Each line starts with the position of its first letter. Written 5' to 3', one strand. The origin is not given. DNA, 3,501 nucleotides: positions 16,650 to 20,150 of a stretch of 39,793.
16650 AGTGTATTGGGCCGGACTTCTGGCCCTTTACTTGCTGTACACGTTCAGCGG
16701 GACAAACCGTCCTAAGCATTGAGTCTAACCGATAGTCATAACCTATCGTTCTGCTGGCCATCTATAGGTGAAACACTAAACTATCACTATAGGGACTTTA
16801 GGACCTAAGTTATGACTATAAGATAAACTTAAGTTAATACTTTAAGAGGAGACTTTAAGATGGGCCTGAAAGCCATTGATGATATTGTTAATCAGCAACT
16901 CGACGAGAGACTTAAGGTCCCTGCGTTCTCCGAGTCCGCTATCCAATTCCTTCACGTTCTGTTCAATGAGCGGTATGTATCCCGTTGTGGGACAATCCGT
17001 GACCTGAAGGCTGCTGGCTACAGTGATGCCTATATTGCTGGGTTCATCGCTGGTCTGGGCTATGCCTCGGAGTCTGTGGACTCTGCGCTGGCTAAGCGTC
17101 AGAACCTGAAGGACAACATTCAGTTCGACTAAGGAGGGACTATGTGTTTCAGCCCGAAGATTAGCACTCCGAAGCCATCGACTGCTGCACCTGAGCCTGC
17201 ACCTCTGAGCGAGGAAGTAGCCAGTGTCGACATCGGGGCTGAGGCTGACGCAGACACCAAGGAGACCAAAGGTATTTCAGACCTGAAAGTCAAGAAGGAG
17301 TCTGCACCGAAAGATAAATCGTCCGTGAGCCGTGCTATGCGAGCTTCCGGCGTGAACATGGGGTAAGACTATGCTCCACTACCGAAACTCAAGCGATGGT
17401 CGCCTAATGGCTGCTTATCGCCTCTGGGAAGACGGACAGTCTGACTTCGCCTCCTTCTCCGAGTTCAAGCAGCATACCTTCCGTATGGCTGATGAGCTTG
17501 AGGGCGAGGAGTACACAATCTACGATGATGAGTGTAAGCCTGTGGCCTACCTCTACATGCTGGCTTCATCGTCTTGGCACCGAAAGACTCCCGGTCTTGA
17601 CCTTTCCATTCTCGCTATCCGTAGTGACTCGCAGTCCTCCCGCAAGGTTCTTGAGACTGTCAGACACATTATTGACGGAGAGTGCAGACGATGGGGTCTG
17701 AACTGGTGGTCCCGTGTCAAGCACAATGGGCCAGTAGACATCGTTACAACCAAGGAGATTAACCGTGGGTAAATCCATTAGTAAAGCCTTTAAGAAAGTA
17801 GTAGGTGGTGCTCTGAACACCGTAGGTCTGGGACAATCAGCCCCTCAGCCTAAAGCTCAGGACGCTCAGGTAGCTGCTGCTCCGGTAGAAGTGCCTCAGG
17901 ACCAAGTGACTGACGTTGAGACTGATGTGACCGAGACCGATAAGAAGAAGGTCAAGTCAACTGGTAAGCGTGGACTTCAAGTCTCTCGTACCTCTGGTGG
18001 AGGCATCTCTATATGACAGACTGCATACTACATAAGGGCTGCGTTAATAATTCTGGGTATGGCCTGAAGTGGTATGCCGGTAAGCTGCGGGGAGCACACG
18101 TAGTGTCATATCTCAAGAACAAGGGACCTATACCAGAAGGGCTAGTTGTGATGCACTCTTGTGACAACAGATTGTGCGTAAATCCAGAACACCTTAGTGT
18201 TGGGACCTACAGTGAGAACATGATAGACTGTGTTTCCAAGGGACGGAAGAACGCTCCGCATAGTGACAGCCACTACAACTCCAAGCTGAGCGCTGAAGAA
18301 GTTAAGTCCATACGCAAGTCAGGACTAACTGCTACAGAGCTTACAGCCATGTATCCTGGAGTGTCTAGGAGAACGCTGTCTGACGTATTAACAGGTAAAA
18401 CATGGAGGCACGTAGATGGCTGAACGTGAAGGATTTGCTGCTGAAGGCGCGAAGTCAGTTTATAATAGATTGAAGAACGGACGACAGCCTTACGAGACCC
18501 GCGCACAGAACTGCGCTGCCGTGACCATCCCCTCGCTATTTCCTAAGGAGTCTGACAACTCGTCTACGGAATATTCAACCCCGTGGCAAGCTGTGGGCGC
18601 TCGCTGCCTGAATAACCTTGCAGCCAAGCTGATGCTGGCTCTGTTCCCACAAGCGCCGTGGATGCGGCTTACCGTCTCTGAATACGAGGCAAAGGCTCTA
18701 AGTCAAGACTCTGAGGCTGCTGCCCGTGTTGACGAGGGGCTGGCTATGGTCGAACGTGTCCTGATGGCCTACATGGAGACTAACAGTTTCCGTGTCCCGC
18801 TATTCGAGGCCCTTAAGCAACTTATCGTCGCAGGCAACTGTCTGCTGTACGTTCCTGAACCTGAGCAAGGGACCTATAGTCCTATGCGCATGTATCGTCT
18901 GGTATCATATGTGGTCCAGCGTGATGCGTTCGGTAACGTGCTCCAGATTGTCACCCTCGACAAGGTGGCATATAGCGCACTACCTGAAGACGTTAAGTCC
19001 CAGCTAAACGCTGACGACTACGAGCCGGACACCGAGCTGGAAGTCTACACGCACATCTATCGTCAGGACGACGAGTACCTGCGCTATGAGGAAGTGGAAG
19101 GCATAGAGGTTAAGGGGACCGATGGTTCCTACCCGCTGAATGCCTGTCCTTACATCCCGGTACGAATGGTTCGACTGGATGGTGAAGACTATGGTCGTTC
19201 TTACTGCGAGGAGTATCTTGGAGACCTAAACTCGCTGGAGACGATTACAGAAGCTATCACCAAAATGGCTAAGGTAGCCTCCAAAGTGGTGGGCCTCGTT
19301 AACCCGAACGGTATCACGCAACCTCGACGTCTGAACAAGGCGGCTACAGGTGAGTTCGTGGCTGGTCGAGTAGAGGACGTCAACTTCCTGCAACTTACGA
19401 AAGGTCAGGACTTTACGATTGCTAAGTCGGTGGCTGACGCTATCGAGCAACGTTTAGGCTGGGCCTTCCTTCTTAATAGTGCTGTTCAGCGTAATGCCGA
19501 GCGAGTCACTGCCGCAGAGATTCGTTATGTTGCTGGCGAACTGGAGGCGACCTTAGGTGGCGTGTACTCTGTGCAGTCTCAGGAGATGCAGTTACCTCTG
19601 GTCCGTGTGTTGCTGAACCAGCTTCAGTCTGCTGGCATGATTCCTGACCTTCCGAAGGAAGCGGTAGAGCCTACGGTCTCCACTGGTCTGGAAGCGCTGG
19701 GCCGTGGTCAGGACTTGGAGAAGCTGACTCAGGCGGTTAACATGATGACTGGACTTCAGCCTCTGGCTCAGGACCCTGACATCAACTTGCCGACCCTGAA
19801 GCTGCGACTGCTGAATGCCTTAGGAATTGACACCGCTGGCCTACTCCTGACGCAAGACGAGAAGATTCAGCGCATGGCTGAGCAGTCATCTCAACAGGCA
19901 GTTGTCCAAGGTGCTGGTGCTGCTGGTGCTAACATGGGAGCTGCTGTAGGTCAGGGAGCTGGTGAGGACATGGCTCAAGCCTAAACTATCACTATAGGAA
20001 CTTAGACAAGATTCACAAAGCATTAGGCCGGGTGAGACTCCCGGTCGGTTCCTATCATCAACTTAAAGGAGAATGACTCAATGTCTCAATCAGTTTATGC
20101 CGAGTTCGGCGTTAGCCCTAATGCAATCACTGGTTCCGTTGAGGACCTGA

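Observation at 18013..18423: Free-standing HNH endonuclease between genes 7.3 and 8, paralogous to the one at 29244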

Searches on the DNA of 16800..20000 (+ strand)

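Call 10: search_dna_similar(query=window:16800-20000:+, collection=phages, mode=near, max_rows=40)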
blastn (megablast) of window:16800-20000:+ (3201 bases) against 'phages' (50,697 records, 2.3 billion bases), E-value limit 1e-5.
Records with a match: 223; places in all: 230; records where one place covers at least 80% of the query: 152.
Best place of each record, by identity: 95-99% 1; 90-95% 18; 80-90% 201; 60-80% 3.
By first word of the organism name: Escherichia 90; Salmonella 59; Enterobacter 18; Kayfunavirus 17; Citrobacter 8; Klebsiella 8; Shigella 6; Cronobacter 5; Bacteriophage 2; Morganella 1; and 9 more.
By host as written in the record: Escherichia coli 49; Salmonella enterica subsp. enterica serovar Typhi 28; - 26; Salmonella enterica subsp. enterica serovar Typhi strain BRD948 10; Enterobacter cloacae 7; Klebsiella pneumoniae 7; Citrobacter freundii CF3 5; Salmonella enterica subsp. enterica serovar Paratyphi C 5; and 58 more.
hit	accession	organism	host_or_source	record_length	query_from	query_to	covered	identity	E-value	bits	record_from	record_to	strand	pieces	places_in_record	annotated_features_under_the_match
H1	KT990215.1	Escherichia phage GA2A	Escherichia coli O:45 strain C1328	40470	1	3201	100%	85.1%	0e+0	3256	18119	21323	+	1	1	head-to-tail joining protein | hypothetical protein (x5)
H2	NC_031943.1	Escherichia phage GA2A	Escherichia coli O:45 strain C1328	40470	1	3201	100%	85.1%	0e+0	3256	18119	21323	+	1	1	head-tail adaptor | HNH endonuclease | host range and adsorption protein (x2) | DUF2717 domain-containing protein | DUF5476 family protein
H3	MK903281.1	Escherichia phage Penshu1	Escherichia coli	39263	1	3201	100%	84.1%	0e+0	3085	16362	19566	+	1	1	portal protein | hypothetical protein (x4) | virion assembly protein | ribosome_binding_site (x6)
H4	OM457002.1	Enterobacter phage EP1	sewage water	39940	1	3201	87%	95.2%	0e+0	4424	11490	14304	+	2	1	collar/head-to-tail joining protein | hypothetical protein (x4)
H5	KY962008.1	Escherichia phage ST31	Escherichia coli ST130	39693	1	3201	100%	83.1%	0e+0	2907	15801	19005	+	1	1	hypothetical protein (x5) | virion assembly protein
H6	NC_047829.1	Escherichia phage ST31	Escherichia coli ST130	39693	1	3201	100%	83.1%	0e+0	2907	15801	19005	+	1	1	head-tail adaptor | HNH endonuclease | host range and adsorption protein (x2) | DUF2717 domain-containing protein | DUF5476 family protein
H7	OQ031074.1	Shigella phage SFP21A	Shigella flexneri KCTC 22192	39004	1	3201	87%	94.6%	0e+0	4324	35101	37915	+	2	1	collar | hypothetical protein (x4)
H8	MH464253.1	Shigella phage SFPH2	Shigella flexneri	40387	1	3201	87%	94.3%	0e+0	4280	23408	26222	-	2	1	collar / head-to-tail joining protein | hypothetical protein (x4)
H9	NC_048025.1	Shigella phage SFPH2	Shigella flexneri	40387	1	3201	87%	94.3%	0e+0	4280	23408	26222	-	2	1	head-tail adaptor | host range and adsorption protein (x2) | hypothetical protein | DUF5476 family protein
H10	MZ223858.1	Enterobacter phage EV136_1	Enterobacter sp.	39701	1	3201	87%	94.3%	0e+0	4286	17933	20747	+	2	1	collar, head-to-tail connector protein | hypothetical protein | protein of unknown function DUF2717 | protein of unknown function DUF5476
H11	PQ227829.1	Enterobacter phage EcL30g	Enterobacter cloacae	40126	1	3201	87%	94.0%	0e+0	4237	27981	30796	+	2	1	record has no annotation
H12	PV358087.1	Enterobacter phage ENT2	Enterobacter hormaechei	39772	1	3201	87%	93.9%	0e+0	4225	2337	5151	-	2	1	record has no annotation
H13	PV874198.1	Enterobacter phage BHUENT8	Enterobacter cloacae complex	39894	1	3201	87%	94.0%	0e+0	4230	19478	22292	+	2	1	record has no annotation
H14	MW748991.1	Enterobacter phage IME278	Enterobacter hormaechei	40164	1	3201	87%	93.8%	0e+0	4199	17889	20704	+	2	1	collar / head-to-tail joining protein | hypothetical protein (x3) | virion assembly protein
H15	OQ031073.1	Shigella phage SFP21B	Shigella flexneri KCTC 22192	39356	2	3201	87%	93.0%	0e+0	4081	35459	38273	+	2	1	collar | hypothetical protein (x4)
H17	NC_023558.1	Cronobacter phage Dev2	Cronobacter turicensis DNV1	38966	1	3201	87%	92.9%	0e+0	4060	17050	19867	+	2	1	gp8: head-tail adaptor | gp7: host range and adsorption protein | gp6.5: hypothetical protein | gp7.3: host range and adsorption protein | gp6.7: DUF5476 family protein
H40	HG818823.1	Citrobacter phage CR44b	Citrobacter rodentium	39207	1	3201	88%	82.8%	0e+0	2509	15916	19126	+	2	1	8: predicted head to tail connector protein | 7: conserved hypothetical phage protein | 7.7: predicted homing endonuclease | 6.5: conserved hypothetical phage protein | 7.3: conserved phage virion protein | and 5 other names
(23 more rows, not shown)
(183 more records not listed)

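Call 14: get_annotated_region(hit=H4, flank=500)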
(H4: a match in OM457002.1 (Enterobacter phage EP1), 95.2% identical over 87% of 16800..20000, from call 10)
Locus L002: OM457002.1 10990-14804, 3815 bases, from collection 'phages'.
description: Enterobacter phage EP1, complete genome.
organism: Enterobacter phage EP1 (NCBI taxid 2918863)
taxonomy: Viruses; Duplodnaviria; Heunggongvirae; Uroviricota; Caudoviricetes; Autographiviridae; Studiervirinae; Kayfunavirus
host: -; source: sewage water; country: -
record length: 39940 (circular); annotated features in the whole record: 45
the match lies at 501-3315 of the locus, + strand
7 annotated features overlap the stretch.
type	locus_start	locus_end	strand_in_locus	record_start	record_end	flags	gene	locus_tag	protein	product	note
CDS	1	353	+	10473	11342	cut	-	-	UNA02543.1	exonuclease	-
CDS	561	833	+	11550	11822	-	-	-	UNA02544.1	hypothetical protein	Hypothetical protein 10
CDS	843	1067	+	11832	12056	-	-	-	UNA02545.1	hypothetical protein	Hypothetical protein 11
CDS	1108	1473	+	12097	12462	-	-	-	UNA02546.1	hypothetical protein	Hypothetical protein 12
CDS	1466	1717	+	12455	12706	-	-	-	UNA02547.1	hypothetical protein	Hypothetical protein 13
CDS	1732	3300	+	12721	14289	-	-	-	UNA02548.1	collar/head-to-tail joining protein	-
CDS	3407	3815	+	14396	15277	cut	-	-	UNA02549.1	capsid and scaffold protein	-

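Call 15: get_annotated_region(hit=H2, flank=500)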
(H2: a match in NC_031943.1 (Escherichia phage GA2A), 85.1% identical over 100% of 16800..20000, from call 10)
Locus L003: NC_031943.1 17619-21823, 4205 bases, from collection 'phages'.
description: Escherichia phage vB_EcoP_GA2A, complete genome.
organism: Escherichia phage GA2A (NCBI taxid 1755695)
taxonomy: Viruses; Duplodnaviria; Heunggongvirae; Uroviricota; Caudoviricetes; Autographiviridae; Studiervirinae; Kayfunavirus; Kayfunavirus GA2A
host: Escherichia coli O:45 strain C1328; source: Speed River; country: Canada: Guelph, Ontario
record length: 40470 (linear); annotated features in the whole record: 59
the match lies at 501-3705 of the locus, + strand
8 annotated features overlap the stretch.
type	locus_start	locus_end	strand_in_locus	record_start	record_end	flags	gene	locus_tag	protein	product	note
CDS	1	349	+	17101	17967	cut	-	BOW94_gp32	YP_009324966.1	exonuclease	-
CDS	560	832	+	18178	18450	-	-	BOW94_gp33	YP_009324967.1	DUF2717 domain-containing protein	-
CDS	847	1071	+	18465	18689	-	-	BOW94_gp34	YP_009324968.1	DUF5476 family protein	-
CDS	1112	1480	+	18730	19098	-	-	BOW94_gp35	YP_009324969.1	host range and adsorption protein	-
CDS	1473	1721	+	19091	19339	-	-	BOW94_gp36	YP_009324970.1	host range and adsorption protein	-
CDS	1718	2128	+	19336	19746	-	-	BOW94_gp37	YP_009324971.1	HNH endonuclease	-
CDS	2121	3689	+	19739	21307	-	-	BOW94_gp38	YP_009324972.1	head-tail adaptor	-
CDS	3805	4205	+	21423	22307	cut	-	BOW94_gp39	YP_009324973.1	head assembly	-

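Call 16: get_annotated_region(hit=H3, flank=500)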
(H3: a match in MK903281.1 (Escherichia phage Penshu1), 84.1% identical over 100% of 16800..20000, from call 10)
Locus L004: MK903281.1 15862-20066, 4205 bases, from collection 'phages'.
description: Escherichia phage Penshu1, complete genome.
organism: Escherichia phage Penshu1 (NCBI taxid 2591101)
taxonomy: Viruses; Duplodnaviria; Heunggongvirae; Uroviricota; Caudoviricetes; Autographiviridae; Studiervirinae; Kayfunavirus
host: Escherichia coli; source: waste water treatment plant influent sample; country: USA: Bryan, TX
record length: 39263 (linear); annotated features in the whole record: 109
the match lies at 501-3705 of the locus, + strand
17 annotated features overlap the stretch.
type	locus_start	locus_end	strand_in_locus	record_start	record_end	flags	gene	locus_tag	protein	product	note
CDS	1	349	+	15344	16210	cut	-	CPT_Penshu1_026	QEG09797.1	exonuclease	BLASTp similarity to phage T7 exonuclease SwissProt P00638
regulatory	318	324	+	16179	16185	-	-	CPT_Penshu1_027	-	ribosome_binding_site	CPT_Penshu1_027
CDS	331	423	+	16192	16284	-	-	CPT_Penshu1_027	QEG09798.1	hypothetical protein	-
regulatory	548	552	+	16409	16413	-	-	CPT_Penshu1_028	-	ribosome_binding_site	CPT_Penshu1_028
CDS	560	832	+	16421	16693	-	-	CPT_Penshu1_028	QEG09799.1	hypothetical protein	-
regulatory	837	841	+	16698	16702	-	-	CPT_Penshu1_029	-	ribosome_binding_site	CPT_Penshu1_029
CDS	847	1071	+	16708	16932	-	-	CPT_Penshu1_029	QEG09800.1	hypothetical protein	-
regulatory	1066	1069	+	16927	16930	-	-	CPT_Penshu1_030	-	ribosome_binding_site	CPT_Penshu1_030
CDS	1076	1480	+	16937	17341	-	-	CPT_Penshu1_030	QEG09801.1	hypothetical protein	-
regulatory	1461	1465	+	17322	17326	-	-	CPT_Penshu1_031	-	ribosome_binding_site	CPT_Penshu1_031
CDS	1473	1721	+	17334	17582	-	-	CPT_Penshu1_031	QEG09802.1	virion assembly protein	BLASTp similarity to SwissProt P03751 phage T7 protein 7.3, virion assembly protein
regulatory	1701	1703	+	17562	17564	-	-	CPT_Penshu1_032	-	ribosome_binding_site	CPT_Penshu1_032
CDS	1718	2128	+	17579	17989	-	-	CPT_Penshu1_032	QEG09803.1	hypothetical protein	BLASTp similarity to phage T7 HNH endonucleases, genes 2.8 (SwissProt P03795) and 7.7 (SwissProt P03796); Contains ...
regulatory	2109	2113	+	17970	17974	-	-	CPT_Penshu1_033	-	ribosome_binding_site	CPT_Penshu1_033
CDS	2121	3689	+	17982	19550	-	-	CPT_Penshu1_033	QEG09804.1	portal protein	BLASTp similarity to P03278 phage T7 portal protein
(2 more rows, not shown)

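Call 17: get_annotated_region(hit=H6, flank=500)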
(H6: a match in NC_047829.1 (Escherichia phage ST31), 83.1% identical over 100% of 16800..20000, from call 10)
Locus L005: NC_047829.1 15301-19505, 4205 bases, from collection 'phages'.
description: Escherichia phage ST31, complete genome.
organism: Escherichia phage ST31 (NCBI taxid 1983789)
taxonomy: Viruses; Duplodnaviria; Heunggongvirae; Uroviricota; Caudoviricetes; Autographiviridae; Studiervirinae; Kayfunavirus; Kayfunavirus ST31
host: Escherichia coli ST130; source: -; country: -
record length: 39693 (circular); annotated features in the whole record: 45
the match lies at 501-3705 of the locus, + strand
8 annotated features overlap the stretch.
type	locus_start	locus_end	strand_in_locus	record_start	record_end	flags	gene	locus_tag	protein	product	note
CDS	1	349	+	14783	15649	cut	-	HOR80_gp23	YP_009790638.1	exonuclease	-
CDS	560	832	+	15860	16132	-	-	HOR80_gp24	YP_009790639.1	DUF2717 domain-containing protein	-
CDS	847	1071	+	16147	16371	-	-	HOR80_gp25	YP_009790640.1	DUF5476 family protein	-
CDS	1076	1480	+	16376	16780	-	-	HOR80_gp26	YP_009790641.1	host range and adsorption protein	-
CDS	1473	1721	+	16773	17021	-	-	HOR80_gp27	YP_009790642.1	host range and adsorption protein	-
CDS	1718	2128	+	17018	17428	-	-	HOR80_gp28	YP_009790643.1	HNH endonuclease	-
CDS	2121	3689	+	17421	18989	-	-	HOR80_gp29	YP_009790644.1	head-tail adaptor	-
CDS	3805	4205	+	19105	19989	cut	-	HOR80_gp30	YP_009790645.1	head assembly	-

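Call 18: get_annotated_region(hit=H17, flank=500)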
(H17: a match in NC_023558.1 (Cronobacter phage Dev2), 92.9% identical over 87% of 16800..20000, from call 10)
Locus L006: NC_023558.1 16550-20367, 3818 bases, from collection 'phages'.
description: Cronobacter phage Dev2 complete genome.
organism: Cronobacter phage Dev2 (NCBI taxid 1410331)
taxonomy: Viruses; Duplodnaviria; Heunggongvirae; Uroviricota; Caudoviricetes; Autographiviridae; Studiervirinae; Kayfunavirus; Kayfunavirus Dev2
host: Cronobacter turicensis DNV1; source: -; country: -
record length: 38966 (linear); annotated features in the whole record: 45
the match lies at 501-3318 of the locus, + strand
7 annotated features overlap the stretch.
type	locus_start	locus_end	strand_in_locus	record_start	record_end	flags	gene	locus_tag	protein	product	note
CDS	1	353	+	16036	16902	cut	gp6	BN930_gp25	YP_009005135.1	exonuclease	-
CDS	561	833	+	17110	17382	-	gp6.5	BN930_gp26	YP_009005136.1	hypothetical protein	-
CDS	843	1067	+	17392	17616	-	gp6.7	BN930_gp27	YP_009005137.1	DUF5476 family protein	-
CDS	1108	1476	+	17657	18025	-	gp7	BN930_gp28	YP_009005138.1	host range and adsorption protein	-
CDS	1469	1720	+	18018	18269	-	gp7.3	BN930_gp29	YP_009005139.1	host range and adsorption protein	-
CDS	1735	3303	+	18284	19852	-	gp8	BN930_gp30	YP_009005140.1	head-tail adaptor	-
CDS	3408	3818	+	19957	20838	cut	gp9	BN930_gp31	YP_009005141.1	head assembly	-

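Call 19: get_annotated_region(hit=H40, flank=500)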
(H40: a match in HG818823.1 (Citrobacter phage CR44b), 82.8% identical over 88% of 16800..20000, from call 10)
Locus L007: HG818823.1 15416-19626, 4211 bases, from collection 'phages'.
description: Citrobacter phage CR44b complete genome.
organism: Citrobacter phage CR44b (NCBI taxid 1455075)
taxonomy: Viruses; Duplodnaviria; Heunggongvirae; Uroviricota; Caudoviricetes; Autographiviridae; Studiervirinae; Kayfunavirus; Kayfunavirus CR44b
host: Citrobacter rodentium; source: sewage plant effluents; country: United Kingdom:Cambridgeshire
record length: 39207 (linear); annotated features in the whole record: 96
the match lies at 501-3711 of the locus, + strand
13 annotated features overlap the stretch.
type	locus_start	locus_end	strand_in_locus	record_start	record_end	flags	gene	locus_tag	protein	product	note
CDS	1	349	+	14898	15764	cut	6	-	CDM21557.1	predicted exonuclease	user locus_tag: CR44b_30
regulatory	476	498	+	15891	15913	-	-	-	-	promoter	predicted promoter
CDS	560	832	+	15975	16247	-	6.5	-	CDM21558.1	conserved hypothetical phage protein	user locus_tag: CR44b_31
CDS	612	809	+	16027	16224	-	6.51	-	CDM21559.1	conserved hypothetical phage protein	user locus_tag: CR44b_32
CDS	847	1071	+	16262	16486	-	6.7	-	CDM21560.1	conserved hypothetical phage protein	user locus_tag: CR44b_33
CDS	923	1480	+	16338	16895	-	7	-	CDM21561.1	conserved hypothetical phage protein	user locus_tag: CR44b_34; alternative start codon Met at position 64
CDS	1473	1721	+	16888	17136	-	7.3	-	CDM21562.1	conserved phage virion protein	user locus_tag: CR44b_35; matches in mass spectrometry analysis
CDS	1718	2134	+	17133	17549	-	7.7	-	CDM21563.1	predicted homing endonuclease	user locus_tag: CR44b_36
misc_feature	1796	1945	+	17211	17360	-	7.7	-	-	-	-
misc_feature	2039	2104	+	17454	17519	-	7.7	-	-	-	Predicted helix-turn-helix motif with score 1559.000, SD 4.50 at aa 108-129, sequence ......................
CDS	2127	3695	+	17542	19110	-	8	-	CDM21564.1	predicted head to tail connector protein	user locus_tag: CR44b_37; matches in mass spetcrometry analysis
regulatory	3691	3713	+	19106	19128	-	-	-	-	promoter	predicted promoter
CDS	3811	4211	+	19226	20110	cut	9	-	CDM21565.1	predicted capsid assembly protein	user locus_tag: CR44b_38; matches in mass spectrometry analysis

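Call 42: search_dna_similar(query=window:18424-18600:+, collection=phages, mode=distant, max_rows=45)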
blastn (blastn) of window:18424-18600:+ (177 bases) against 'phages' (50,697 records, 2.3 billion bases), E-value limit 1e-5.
Records with a match: 957; places in all: 958; records where one place covers at least 80% of the query: 884.
Best place of each record, by identity: 90-95% 19; 80-90% 175; 60-80% 763.
By first word of the organism name: Klebsiella 264; Escherichia 251; Pseudomonas 131; Salmonella 85; Yersinia 77; Enterobacter 23; Pectobacterium 21; Kayfunavirus 17; Citrobacter 12; Shigella 12; and 24 more.
By host as written in the record: - 181; Klebsiella pneumoniae 126; Escherichia coli 83; Yersinia pestis 38; Salmonella enterica subsp. enterica serovar Typhi 30; Pseudomonas putida KT2440 and Paw85 25; Pseudomonas fluorescens 15; Escherichia coli rfaC 14; and 223 more.
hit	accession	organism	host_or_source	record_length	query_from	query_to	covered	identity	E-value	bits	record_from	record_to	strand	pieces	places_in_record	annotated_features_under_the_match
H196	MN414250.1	Escherichia phage RDN8.1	Escherichia coli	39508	1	177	100%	94.9%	3e-73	279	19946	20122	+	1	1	collar/head-to-tail connector protein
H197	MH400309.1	Escherichia phage Vec13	Escherichia coli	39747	1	177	100%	93.2%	2e-69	266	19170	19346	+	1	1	collar / head-to-tail joining protein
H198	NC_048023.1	Escherichia phage Vec13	Escherichia coli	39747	1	177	100%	93.2%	2e-69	266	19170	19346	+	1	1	head-tail adaptor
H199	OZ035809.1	Kayfunavirus T147P5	-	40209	1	177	100%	93.2%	2e-69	266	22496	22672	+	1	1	record has no annotation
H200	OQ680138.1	Escherichia phage PH1061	Escherichia coli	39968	1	177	100%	92.7%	9e-68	261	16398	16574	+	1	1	head-tail adaptor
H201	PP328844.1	Escherichia phage 216Ecol046PP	Escherichia coli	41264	1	177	100%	92.7%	9e-68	261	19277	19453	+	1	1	portal protein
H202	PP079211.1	Escherichia phage phiHAO1-1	Escherichia coli APEC E13010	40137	1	177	100%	92.1%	1e-66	257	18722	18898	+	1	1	HAO1_gp35: head to tail connector protein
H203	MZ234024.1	Escherichia phage vB_EcoP-101136BS1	Escherichia coli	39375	1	177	100%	92.1%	1e-66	257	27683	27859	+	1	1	head-to-tail connector protein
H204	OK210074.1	Enterobacter phage KKP_3263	Enterobacter ludwigii KKP 3083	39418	1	177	100%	92.1%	1e-66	257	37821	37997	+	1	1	portal protein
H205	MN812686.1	Dickeya phage Monomax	Pectobacterium polaris F171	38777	1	177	100%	92.1%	1e-66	257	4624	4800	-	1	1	record has no annotation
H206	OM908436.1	Escherichia phage TM1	Escherichia sp. GXEC-TM1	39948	1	177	100%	91.0%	6e-64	248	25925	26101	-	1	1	head-to-tail connector protein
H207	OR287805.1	Klebsiella phage SEA1f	Klebsiella pneumoniae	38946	1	177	100%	91.0%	6e-64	248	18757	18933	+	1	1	head to tail connector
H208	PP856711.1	Salmonella phage vB_STmST19_KE05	Salmonella enterica subsp. enterica ...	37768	1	177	100%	91.0%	6e-64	248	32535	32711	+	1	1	head-tail adaptor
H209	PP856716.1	Salmonella phage vB_STmST19_KE14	Salmonella enterica subsp. enterica ...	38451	1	177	100%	91.0%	6e-64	248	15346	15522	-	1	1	head-tail adaptor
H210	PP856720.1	Salmonella phage vB_STmST19_KE18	Salmonella enterica subsp. enterica ...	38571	1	177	100%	91.0%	6e-64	248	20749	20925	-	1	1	head-tail adaptor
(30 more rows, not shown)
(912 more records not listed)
